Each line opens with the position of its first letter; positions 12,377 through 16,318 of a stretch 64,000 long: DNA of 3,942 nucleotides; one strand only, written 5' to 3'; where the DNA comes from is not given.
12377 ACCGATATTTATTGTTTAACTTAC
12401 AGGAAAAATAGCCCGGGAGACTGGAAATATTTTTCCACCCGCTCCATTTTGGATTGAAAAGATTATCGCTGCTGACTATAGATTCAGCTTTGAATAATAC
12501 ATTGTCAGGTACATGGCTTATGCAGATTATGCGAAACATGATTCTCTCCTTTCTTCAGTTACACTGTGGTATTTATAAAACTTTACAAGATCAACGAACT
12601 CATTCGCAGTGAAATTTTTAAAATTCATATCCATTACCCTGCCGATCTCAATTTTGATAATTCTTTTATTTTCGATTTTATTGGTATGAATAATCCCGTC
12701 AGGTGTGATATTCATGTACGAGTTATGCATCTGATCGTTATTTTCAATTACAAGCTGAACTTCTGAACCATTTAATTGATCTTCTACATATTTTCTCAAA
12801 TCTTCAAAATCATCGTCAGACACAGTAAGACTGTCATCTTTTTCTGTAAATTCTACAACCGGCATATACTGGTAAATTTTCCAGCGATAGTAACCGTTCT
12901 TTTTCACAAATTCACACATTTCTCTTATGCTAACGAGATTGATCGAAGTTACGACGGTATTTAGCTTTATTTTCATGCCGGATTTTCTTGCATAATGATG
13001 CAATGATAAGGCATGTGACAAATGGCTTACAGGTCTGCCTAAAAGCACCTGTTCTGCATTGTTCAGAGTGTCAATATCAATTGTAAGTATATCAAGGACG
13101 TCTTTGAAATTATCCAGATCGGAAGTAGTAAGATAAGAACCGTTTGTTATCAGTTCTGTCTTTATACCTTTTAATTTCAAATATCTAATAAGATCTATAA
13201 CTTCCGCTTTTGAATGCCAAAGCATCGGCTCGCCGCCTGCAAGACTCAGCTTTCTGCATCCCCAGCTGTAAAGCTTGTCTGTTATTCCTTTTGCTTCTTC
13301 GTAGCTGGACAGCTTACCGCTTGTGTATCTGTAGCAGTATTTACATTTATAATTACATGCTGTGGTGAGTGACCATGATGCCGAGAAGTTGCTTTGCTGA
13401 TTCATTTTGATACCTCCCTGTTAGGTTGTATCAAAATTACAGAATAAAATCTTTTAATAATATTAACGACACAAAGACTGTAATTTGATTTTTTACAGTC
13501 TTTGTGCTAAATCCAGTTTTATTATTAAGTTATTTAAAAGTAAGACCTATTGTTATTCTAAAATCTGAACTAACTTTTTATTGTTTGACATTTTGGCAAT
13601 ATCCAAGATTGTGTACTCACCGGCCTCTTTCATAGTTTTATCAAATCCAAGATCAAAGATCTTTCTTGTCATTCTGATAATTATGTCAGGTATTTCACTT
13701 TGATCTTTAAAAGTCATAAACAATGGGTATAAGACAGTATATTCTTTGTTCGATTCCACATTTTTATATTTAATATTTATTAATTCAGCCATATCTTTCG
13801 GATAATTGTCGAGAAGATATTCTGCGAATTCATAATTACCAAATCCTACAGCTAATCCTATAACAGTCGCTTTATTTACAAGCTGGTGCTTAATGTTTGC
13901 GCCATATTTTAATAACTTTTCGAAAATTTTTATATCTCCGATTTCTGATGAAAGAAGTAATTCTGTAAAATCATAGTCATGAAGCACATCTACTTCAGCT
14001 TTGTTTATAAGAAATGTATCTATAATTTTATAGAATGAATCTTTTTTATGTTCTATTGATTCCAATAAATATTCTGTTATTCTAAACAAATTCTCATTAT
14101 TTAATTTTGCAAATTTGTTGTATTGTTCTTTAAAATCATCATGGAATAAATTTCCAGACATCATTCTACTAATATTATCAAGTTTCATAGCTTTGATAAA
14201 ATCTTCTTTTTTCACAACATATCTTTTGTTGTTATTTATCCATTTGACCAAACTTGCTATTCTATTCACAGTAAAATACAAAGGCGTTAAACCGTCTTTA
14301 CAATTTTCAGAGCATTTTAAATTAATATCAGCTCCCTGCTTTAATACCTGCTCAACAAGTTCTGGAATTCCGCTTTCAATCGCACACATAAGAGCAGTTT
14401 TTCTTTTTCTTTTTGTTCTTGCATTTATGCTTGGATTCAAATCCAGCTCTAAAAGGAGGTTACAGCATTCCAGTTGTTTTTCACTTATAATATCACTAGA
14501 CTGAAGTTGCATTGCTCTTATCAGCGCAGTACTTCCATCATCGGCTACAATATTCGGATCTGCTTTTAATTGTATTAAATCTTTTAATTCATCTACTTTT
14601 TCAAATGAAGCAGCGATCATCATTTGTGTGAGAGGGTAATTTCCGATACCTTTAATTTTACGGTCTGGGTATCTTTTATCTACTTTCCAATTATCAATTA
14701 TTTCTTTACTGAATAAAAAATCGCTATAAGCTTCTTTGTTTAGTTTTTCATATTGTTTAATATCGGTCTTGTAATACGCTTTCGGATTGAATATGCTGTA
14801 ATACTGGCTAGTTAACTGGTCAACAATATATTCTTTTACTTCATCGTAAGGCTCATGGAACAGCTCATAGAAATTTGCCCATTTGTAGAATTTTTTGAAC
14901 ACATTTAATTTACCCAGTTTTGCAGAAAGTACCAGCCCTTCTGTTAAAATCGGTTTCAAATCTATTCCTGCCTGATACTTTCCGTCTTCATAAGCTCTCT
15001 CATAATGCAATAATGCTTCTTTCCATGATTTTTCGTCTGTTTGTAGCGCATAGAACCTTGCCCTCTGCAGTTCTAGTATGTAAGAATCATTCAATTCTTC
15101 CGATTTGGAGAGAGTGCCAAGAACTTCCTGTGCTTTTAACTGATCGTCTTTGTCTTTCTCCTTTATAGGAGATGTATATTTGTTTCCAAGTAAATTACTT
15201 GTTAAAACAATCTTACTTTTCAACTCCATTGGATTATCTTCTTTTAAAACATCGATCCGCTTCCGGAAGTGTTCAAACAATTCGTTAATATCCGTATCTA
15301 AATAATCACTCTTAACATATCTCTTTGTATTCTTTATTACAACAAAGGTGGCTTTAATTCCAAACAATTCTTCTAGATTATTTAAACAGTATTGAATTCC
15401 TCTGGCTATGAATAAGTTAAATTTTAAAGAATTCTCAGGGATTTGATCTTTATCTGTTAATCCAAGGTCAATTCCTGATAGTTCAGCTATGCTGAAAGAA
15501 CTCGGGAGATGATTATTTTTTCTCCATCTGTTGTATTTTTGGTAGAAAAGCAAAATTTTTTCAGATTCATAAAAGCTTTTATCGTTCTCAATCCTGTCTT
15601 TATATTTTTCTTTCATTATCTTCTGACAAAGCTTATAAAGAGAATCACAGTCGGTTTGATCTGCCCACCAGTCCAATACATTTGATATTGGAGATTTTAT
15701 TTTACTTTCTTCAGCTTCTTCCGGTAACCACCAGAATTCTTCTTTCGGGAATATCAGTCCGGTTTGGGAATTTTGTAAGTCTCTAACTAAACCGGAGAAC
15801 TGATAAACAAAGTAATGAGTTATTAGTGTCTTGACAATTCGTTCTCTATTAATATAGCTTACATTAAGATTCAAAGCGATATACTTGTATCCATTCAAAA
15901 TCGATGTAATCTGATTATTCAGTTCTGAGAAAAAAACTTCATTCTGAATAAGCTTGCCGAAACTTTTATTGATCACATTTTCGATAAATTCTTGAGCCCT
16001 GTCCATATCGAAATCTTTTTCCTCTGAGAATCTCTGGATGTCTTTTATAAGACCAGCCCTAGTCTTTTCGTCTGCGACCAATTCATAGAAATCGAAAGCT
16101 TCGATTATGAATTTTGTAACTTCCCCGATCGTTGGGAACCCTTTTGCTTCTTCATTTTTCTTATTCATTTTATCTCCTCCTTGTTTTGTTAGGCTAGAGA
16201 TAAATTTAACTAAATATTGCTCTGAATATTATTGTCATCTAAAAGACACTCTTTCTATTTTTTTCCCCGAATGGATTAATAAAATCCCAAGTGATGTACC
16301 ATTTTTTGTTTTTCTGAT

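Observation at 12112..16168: Viperin-like radical SAM gene next to an 871-aa ankyrin-repeat protein and a RelE-like/Zn-ribbon pair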

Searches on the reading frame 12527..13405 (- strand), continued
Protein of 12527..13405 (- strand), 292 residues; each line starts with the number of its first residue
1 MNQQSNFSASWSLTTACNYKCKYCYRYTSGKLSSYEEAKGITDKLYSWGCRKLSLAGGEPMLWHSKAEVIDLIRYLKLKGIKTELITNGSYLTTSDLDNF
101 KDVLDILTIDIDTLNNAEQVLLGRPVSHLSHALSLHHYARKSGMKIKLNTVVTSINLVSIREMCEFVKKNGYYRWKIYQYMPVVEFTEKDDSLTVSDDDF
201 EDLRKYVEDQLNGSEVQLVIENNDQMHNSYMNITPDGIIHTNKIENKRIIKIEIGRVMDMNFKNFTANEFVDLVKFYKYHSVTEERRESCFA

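Call 89: fold_search(model_id=the predicted structure, library=pdb)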
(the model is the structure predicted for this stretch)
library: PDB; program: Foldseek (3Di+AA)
matches with E <= 10: 1851; with E <= 0.001: 224
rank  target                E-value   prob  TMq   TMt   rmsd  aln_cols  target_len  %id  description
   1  6q2p_B                3.2e-20  1.00  0.83  0.83   2.4       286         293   23  Crystal structure of mouse viperin bound to cytidine triphosphate and S-adenosylhomocysteine (released 2020-01-22)
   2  6q2p_A                4.9e-20  1.00  0.83  0.83   2.4       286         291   23  Crystal structure of mouse viperin bound to cytidine triphosphate and S-adenosylhomocysteine (released 2020-01-22)
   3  6q2q_B                4.9e-20  1.00  0.82  0.82   2.4       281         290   23  Crystal structure of mouse viperin bound to uridine triphosphate and S-adenosylhomocysteine (released 2020-01-22)
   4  5vsl_A                1.1e-19  1.00  0.77  0.85   2.7       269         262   23  Crystal structure of viperin with bound [4Fe-4S] cluster and S-adenosylhomocysteine (SAH) (released 2017-06-14)
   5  9dfw_B                1.5e-19  1.00  0.80  0.80   2.9       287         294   25  X-ray crystal structure of an engineered Viperin-like enzyme from T. virens with bound CTP and SAM (released 2025-02-12)
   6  7n7h                  1.5e-19  1.00  0.78  0.79   2.9       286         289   24  X-ray crystal structure of Viperin-like enzyme from Nematostella vectensis (released 2021-07-07)
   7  9dfw_A                2.2e-19  1.00  0.81  0.84   3.0       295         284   23  X-ray crystal structure of an engineered Viperin-like enzyme from T. virens with bound CTP and SAM (released 2025-02-12)
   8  9dgw_B                3.6e-19  1.00  0.82  0.84   3.2       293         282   23  X-ray crystal structure of the Viperin-like enzyme from T. virens with bound CTP and SAM (released 2025-02-12)
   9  9dfw_C                4.3e-19  1.00  0.82  0.85   2.7       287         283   23  X-ray crystal structure of an engineered Viperin-like enzyme from T. virens with bound CTP and SAM (released 2025-02-12)
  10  6q2q_A                4.3e-19  1.00  0.82  0.83   2.6       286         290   22  Crystal structure of mouse viperin bound to uridine triphosphate and S-adenosylhomocysteine (released 2020-01-22)
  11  5vsm_A                5.9e-19  1.00  0.76  0.86   2.8       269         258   23  Crystal structure of viperin with bound [4Fe-4S] cluster, 5'-deoxyadenosine, and L-methionine (released 2017-06-14)
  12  9dgw_C                1.5e-18  1.00  0.77  0.82   3.1       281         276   25  X-ray crystal structure of the Viperin-like enzyme from T. virens with bound CTP and SAM (released 2025-02-12)
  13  9dgw_A                2.1e-18  1.00  0.79  0.82   3.3       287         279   25  X-ray crystal structure of the Viperin-like enzyme from T. virens with bound CTP and SAM (released 2025-02-12)
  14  5vsl_B                2.8e-18  1.00  0.70  0.79   2.2       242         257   25  Crystal structure of viperin with bound [4Fe-4S] cluster and S-adenosylhomocysteine (SAH) (released 2017-06-14)
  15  9dfu                  6.6e-18  1.00  0.80  0.83   2.8       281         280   23  X-ray crystal structure of the second Viperin-like enzyme from T. virens variant F40H with bound CTP and SAM (released 2025-02-19)
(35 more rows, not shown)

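Call 98: search_dna_similar(query=window:12527-13405:-, collection=plasmids, mode=protein, max_rows=12)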
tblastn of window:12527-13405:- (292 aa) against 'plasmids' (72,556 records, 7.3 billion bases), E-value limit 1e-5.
Records with a match: 23; places in all: 23; records where one place covers at least 80% of the query: 0.
Best place of each record, by identity: <60% 23.
By first word of the organism name: Bacillus 3; Clostridium 3; Nostoc 2; Azospirillum 2; Methanomethylovorans 1; Sphaerospermopsis 1; Anabaena 1; Pseudoalteromonas 1; Candidatus 1; Escherichia 1; and 7 more.
By predicted mobility (MOB-suite, as given by PLSDB): non-mobilizable 18; conjugative 5.
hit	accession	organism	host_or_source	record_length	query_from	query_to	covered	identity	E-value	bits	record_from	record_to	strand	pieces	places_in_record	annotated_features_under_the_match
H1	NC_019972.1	Methanomethylovorans hollandica DSM 15978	-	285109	8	237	79%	31.8%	9e-20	96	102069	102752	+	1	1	viperin family antiviral radical SAM protein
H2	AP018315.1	Sphaerospermopsis kisseleviana NIES-73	-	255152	8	237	79%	31.1%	6e-16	85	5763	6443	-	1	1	moaA/nifB/pqqE family protein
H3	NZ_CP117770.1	Nostoc sp. UHCC 0926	whole organism,lichen surface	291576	8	237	79%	30.2%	2e-16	87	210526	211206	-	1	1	viperin family antiviral radical SAM protein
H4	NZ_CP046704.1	Nostoc sp. ATCC 53789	-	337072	8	237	79%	29.0%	4e-16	86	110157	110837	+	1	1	viperin family antiviral radical SAM protein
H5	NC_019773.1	Anabaena cylindrica PCC 7122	water, most likely pond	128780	8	237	79%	28.9%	6e-13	76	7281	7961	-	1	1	viperin family antiviral radical SAM protein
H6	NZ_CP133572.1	Pseudoalteromonas sp. HL-AS2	sediment core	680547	10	237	78%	28.3%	3e-13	77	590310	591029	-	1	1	viperin family antiviral radical SAM protein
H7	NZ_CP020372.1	Candidatus Thiodictyon syntrophicum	meromictic lake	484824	17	237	76%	28.1%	6e-14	79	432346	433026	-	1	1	viperin family antiviral radical SAM protein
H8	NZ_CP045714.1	Escherichia coli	Homo sapiens,feces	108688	5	237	80%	26.2%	3e-9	65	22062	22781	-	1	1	radical SAM protein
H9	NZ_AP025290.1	Treponema saccharophilum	-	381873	10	241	79%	25.1%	5e-7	58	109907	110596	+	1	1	viperin family antiviral radical SAM protein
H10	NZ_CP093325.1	Bacillus sp. N5-665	whole organism,peat soil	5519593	12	183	59%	32.6%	7e-8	61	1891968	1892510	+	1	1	none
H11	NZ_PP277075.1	Bacillus cereus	-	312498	4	190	64%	24.4%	8e-7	57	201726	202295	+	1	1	TIGR04053 family radical SAM/SPASM domain-containing protein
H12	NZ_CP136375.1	Bacillus mycoides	whole organism,soil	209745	4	190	64%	24.4%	2e-6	57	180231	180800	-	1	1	TIGR04053 family radical SAM/SPASM domain-containing protein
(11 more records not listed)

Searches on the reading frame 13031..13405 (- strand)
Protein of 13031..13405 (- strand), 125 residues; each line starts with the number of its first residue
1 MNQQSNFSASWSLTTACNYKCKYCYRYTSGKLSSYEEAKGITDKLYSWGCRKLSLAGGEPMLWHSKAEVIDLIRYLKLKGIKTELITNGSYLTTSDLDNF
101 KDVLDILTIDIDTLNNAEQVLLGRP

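Call 91: search_solved_structures(query=window:13031-13405:-, max_evalue=0.001, show_alignments=5)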
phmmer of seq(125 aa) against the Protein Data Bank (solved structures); distinct sequences matched with E-value up to 0.001: 10.
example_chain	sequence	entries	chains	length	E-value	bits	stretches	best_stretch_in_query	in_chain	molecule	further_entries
7n7h_A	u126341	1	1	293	1e-12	51.4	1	8-124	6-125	VIPERIN-LIKE ENZYME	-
6b4c_A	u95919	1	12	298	1.4e-10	44.5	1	7-124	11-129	Viperin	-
5vsl_A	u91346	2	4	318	1.4e-10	44.5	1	7-124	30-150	Radical S-adenosyl methionine domain-containing protein 2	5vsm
6q2p_A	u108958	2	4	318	1.4e-10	44.5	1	7-124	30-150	Radical S-adenosyl methionine domain-containing protein 2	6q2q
9dgw_A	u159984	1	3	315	1.6e-10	44.3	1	7-124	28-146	Radical SAM core domain-containing protein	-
9dfw_A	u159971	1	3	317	1.7e-10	44.3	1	7-124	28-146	Radical SAM core domain-containing protein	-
7n7i_A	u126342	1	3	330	1.8e-10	44.2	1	7-124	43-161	Viperin-like enzyme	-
9dfu_A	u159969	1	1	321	6.3e-07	32.7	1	7-124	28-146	Radical SAM core domain-containing protein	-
9dfn_A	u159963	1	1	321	8.4e-07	32.3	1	7-124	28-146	Radical SAM core domain-containing protein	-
8wm2_A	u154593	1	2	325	0.00044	23.6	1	12-98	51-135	Fe-S radical SAM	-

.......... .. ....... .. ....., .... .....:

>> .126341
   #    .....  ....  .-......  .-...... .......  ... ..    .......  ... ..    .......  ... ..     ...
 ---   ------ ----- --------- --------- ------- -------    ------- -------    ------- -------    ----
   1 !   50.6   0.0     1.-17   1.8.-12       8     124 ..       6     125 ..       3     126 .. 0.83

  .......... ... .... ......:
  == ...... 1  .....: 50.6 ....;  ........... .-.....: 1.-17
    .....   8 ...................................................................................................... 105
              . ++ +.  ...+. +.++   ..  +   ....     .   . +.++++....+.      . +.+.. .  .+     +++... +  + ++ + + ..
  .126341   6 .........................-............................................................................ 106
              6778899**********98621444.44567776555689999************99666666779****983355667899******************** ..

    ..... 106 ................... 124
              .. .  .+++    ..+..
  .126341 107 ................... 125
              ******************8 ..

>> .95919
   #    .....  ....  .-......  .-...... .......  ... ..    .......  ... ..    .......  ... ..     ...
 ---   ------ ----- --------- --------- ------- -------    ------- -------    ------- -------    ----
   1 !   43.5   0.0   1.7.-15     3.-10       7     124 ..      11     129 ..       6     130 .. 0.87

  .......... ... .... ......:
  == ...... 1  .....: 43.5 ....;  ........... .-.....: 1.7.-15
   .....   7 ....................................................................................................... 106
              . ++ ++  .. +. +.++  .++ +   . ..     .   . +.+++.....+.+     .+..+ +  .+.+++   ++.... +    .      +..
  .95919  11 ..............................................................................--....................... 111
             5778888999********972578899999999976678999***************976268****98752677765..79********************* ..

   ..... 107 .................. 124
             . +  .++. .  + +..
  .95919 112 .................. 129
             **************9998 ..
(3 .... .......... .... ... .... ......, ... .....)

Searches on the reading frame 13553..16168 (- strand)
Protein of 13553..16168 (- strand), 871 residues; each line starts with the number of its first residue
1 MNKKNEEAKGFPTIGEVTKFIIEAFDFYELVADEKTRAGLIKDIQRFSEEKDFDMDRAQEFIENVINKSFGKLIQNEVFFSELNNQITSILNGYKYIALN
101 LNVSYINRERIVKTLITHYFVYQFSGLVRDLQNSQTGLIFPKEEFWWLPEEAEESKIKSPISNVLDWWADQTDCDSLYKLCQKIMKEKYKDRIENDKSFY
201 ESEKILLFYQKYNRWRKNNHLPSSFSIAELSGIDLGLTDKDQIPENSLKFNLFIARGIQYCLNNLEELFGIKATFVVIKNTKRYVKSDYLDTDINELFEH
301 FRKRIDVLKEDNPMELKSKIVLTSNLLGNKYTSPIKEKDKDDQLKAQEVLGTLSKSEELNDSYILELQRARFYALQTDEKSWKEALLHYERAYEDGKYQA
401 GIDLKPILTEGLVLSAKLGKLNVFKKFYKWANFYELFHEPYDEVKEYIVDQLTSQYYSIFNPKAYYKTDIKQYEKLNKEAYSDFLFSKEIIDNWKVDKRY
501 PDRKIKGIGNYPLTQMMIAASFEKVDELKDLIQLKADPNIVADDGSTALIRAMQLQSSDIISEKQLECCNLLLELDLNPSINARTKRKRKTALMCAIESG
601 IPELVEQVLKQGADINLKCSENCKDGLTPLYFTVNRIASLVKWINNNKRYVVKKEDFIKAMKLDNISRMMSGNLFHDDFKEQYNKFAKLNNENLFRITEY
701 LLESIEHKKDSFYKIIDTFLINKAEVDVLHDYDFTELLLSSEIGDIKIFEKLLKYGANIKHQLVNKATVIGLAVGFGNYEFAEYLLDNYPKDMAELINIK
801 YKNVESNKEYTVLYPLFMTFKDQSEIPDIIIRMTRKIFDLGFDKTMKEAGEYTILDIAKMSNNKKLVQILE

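Call 3: search_protein_families(library=pfam, proteins=[window:13553-16168:-], max_evalue=0.1)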
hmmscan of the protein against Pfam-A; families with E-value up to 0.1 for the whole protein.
window:13553-16168:- (871 aa): 6 families
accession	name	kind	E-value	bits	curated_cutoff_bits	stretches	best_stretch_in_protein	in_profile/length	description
PF12796.13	Ank_2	-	1.2e-20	74.2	27.3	3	516-618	1-89/90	Ankyrin repeats (3 copies)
PF00023.36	Ank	-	8.1e-12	45.1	21.1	1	590-618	3-31/33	Ankyrin repeat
PF13637.12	Ank_4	-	2.6e-11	43.9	22.7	2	518-552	3-37/50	Ankyrin repeats (many copies)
PF13606.12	Ank_3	-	2.1e-09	37.1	22.3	1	590-616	3-29/30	Ankyrin repeat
PF13857.12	Ank_5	-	1.1e-07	32.5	27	0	574-622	3-49/56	Ankyrin repeats (many copies)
PF04300.19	FBA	-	0.025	14.8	32.4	1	163-220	84-136/175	F-box associated region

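Call 4: search_protein_families(library=padloc, proteins=[window:13553-16168:-], max_evalue=0.1)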
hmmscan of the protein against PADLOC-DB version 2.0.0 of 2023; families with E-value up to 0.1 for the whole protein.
window:13553-16168:- (871 aa): 2 families
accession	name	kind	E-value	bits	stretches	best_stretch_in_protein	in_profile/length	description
PDLC04783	PDC-M72A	-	1.4e-12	45.6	2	516-622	267-362/392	-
PDLC00401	SduA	-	0.0036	14.8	1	639-726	49-134/404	DUF4263 domain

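Call 5: search_protein_families(library=ncbifam, proteins=[window:13553-16168:-], max_evalue=0.1)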
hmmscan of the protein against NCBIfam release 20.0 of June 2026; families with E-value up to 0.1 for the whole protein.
window:13553-16168:- (871 aa): 3 families
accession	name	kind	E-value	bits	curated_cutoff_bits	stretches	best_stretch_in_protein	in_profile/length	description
NF041931.2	MzaA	equivalog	1.2e-06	27.6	800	0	513-560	36-83/726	MZA anti-phage system associated sigma-70 family RNA polymerase sigma factor MzaA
NF043023.1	T4SS_AnkH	equivalog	4e-05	22.5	600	1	715-788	14-87/467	Dot/Icm T4SS effector AnkH/LegA3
NF051895.1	anti_phage_HalB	equivalog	0.013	15.1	190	0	258-330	138-210/211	anti-phage Hailong system nucleotidyltransferase HalB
